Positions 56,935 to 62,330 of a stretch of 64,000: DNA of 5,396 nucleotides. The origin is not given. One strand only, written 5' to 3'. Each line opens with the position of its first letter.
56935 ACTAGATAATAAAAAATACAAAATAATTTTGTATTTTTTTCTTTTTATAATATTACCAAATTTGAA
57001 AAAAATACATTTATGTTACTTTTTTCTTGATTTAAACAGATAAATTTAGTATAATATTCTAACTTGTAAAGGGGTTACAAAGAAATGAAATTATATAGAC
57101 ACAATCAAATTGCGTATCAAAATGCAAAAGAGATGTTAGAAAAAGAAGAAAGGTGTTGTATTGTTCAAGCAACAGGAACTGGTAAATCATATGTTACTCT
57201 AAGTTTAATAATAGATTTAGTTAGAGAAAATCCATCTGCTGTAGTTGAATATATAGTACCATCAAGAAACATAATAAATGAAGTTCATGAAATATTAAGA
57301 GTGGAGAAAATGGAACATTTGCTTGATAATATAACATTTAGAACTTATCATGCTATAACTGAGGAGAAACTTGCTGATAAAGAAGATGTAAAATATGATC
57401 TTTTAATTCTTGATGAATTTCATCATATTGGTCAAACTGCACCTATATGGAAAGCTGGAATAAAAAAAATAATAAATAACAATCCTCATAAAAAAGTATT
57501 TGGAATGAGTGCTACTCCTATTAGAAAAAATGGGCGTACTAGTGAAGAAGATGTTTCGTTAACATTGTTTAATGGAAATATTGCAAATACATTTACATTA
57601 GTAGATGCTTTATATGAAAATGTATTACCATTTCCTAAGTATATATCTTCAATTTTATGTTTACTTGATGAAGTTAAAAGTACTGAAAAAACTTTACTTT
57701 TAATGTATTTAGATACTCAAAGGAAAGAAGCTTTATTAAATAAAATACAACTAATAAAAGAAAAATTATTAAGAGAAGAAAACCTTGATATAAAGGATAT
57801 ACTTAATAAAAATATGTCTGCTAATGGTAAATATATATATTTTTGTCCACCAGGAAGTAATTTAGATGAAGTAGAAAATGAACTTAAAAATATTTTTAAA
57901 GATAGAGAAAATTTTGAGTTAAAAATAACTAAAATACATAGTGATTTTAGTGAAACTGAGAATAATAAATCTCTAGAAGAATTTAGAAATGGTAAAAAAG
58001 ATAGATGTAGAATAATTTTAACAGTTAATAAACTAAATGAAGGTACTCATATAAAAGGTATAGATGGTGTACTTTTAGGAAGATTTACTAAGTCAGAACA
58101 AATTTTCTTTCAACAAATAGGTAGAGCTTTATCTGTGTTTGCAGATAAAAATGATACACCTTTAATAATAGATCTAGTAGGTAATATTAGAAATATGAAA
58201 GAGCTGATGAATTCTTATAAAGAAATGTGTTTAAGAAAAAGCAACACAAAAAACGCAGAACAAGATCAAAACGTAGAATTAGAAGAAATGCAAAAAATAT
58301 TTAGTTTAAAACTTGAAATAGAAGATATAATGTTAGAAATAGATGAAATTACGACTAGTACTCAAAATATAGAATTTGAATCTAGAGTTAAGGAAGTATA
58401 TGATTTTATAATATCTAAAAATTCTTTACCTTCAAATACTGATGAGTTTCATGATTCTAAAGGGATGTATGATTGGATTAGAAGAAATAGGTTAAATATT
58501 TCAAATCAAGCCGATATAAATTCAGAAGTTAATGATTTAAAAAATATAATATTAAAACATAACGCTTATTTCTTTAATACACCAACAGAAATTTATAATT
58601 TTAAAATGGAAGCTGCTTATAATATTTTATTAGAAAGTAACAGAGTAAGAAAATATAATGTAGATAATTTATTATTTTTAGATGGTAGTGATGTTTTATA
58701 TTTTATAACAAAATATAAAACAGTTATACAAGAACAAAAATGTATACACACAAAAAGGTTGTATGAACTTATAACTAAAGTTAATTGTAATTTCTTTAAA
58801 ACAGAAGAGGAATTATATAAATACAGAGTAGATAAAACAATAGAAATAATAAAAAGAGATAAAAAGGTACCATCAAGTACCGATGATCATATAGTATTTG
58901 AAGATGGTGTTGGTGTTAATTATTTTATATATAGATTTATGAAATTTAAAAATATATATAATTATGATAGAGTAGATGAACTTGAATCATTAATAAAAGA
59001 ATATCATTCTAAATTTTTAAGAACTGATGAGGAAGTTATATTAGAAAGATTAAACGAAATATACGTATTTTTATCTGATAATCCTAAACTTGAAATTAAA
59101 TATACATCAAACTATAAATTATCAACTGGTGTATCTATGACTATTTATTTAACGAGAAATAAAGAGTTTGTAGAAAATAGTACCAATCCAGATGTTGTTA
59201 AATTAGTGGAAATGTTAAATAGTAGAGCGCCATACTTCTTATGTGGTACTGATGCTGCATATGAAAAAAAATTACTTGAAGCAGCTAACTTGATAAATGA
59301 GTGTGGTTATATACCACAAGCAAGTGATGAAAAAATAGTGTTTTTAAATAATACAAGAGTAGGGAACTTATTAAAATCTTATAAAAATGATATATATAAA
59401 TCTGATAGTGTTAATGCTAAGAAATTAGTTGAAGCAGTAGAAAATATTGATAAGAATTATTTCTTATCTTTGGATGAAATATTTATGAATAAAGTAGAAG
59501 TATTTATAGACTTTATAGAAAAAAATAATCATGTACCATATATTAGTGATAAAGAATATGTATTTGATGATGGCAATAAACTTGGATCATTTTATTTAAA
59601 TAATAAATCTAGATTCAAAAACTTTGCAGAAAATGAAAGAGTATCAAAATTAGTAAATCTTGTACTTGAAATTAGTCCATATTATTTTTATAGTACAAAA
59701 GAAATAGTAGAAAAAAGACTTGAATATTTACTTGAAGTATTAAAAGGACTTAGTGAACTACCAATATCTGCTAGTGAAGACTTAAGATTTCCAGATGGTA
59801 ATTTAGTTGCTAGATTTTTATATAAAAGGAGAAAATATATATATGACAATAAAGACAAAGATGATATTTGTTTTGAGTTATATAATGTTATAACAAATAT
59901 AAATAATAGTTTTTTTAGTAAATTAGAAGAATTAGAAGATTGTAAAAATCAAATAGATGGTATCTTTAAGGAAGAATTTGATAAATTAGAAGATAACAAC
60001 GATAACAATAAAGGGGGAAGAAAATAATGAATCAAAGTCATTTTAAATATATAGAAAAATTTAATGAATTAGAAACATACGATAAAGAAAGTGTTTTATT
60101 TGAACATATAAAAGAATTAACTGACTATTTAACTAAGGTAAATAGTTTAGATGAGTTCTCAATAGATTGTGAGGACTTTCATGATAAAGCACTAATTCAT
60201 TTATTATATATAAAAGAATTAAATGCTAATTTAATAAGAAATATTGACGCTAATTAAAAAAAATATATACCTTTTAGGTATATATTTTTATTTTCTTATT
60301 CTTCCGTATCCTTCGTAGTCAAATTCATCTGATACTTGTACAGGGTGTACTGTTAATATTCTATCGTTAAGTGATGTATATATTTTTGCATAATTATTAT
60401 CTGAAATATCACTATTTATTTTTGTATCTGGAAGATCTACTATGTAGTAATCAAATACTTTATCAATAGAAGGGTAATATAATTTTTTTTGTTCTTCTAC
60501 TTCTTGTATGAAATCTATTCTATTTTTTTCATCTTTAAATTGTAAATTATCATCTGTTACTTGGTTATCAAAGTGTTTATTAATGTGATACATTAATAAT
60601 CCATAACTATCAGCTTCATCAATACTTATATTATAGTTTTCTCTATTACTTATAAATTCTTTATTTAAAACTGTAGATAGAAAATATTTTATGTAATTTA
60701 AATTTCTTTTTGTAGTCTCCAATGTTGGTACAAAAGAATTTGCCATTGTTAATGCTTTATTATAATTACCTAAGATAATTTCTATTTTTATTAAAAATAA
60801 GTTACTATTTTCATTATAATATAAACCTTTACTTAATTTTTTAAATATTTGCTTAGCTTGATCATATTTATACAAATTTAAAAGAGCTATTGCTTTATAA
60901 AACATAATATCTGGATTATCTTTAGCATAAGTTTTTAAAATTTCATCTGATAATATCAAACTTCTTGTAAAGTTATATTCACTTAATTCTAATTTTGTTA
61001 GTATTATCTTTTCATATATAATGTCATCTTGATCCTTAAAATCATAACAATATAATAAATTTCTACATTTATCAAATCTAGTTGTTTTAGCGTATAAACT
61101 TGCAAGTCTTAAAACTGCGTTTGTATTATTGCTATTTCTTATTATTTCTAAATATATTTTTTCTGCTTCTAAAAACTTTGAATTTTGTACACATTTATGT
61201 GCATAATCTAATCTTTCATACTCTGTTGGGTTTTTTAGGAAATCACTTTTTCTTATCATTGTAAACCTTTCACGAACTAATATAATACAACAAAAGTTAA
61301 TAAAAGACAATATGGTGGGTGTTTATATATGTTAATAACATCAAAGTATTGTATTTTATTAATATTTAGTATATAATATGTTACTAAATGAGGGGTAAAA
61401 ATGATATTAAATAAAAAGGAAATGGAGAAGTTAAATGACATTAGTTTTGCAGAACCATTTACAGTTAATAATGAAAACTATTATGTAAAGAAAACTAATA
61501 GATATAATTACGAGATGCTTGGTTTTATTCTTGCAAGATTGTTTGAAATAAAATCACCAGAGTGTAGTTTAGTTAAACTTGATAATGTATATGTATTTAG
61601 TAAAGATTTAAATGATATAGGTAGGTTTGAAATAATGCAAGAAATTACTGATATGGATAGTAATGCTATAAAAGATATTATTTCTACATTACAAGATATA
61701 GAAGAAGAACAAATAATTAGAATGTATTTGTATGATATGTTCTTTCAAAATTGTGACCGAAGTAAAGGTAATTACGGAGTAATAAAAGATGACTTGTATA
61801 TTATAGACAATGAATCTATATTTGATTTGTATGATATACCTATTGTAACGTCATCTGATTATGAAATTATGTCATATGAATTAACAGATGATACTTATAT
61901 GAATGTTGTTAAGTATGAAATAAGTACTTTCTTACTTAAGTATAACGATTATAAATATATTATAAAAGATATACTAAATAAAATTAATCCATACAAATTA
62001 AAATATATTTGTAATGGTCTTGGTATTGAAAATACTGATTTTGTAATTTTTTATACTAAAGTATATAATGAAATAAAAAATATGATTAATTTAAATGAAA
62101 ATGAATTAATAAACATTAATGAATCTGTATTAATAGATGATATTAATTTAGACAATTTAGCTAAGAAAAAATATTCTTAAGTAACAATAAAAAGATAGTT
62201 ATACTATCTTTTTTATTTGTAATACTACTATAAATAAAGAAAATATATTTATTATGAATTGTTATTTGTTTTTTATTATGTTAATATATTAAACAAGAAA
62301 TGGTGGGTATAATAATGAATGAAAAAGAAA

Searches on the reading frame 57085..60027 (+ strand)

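Call 62: search_protein_families(library=pfam, proteins=[window:57085-60027:+], max_evalue=0.01)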
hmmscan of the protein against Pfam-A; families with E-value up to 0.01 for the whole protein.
window:57085-60027:+ (980 aa): 7 families
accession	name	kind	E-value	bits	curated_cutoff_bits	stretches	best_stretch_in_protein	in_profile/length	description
PF04851.21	ResIII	-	1.6e-15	57.8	22.5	1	1-147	2-164/164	Type III restriction enzyme, res subunit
PF00271.37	Helicase_C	-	2.5e-11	44.3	23.5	1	237-348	7-106/110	Helicase conserved C-terminal domain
PF00270.35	DEAD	-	4.3e-11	43.3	26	1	15-148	9-163/167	DEAD/DEAH box helicase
PF09848.15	SLFN-g3_helicase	-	0.00036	20.3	24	1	25-115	4-91/354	Schlafen group 3, DNA/RNA helicase domain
PF20720.3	nSTAND3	-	0.00063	19.9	27.2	1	10-71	6-61/155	Novel STAND NTPase 3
PF07652.20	Flavi_DEAD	-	0.0029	18.1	21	1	22-146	5-137/148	Flavivirus DEAD domain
PF13245.12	AAA_19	-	0.0079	16.8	25.1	0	18-115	8-102/134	AAA domain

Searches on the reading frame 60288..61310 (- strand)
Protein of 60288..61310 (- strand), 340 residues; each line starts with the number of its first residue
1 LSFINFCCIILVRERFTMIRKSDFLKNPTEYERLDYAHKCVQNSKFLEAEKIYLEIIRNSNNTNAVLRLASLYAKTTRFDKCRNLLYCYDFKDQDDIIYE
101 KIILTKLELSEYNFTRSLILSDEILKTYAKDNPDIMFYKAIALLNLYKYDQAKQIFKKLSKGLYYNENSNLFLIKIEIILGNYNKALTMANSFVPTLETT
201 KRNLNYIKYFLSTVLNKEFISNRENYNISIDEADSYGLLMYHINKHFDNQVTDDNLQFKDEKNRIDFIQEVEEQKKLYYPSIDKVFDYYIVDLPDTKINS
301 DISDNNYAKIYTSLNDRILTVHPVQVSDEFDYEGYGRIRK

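Call 62: search_protein_families(library=pfam, proteins=[window:60288-61310:-], max_evalue=0.01)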
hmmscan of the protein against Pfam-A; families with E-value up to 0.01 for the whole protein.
window:60288-61310:- (340 aa): 3 families
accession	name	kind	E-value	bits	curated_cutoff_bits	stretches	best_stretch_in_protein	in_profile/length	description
PF14559.12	TPR_19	-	2.3e-06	28.3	25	0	129-160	21-52/68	Tetratricopeptide repeat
PF23300.3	HEAT_Nup120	-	0.0027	18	29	1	123-168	17-61/170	Nucleoporin Nup120, HEAT repeats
PF13174.12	TPR_6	-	0.0089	17.1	26.3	0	135-159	2-26/33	Tetratricopeptide repeat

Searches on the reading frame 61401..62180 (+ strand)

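Call 62: search_protein_families(library=pfam, proteins=[window:61401-62180:+], max_evalue=0.01)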
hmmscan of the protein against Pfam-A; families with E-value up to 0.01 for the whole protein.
window:61401-62180:+ (259 aa): 1 family
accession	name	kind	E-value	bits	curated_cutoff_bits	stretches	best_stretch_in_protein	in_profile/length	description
PF20613.4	HipA_2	-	2.1e-05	24.4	27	1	23-126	22-129/240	HipA-like kinase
